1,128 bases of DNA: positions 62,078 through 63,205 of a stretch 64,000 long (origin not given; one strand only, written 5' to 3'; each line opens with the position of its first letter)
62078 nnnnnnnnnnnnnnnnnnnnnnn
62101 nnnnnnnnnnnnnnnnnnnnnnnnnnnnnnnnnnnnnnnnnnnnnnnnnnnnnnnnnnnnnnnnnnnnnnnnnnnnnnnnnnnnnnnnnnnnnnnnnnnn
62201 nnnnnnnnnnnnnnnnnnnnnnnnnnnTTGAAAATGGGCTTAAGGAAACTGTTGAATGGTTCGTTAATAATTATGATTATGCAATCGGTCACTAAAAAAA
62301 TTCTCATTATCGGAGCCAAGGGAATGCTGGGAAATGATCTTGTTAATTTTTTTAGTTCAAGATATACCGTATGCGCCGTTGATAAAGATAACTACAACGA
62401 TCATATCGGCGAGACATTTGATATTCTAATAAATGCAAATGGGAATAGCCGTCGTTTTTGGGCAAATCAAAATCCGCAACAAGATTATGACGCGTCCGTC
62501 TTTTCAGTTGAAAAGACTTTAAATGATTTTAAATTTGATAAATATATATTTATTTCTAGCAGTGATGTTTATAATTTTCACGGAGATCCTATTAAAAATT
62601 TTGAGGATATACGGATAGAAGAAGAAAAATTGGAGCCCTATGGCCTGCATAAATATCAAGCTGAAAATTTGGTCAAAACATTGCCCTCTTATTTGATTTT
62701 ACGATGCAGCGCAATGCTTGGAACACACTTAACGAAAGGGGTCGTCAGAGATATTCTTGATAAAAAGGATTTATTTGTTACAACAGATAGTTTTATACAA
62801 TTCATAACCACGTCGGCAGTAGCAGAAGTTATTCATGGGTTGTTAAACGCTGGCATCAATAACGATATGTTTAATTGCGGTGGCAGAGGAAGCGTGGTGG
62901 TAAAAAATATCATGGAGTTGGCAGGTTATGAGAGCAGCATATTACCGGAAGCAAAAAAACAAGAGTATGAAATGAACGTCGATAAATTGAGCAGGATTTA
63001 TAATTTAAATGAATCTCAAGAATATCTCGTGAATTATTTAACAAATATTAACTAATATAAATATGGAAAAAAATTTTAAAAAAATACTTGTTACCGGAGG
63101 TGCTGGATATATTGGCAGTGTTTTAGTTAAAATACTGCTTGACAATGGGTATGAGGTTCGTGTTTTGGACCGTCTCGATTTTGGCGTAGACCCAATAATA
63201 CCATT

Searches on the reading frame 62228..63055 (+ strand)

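Call 7: search_protein_families(library=pfam, proteins=[window:62228-63055:+], max_evalue=0.01)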
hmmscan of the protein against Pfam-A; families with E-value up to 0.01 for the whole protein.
window:62228-63055:+ (275 aa): 2 families
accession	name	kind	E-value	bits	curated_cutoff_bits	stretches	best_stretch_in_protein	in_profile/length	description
PF01370.27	Epimerase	-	1.5e-09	38.1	20.9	1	25-218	1-240/240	NAD dependent epimerase/dehydratase family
PF04321.23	RmlD_sub_bind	-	1.7e-09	37.6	27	1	24-222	2-217/287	RmlD substrate binding domain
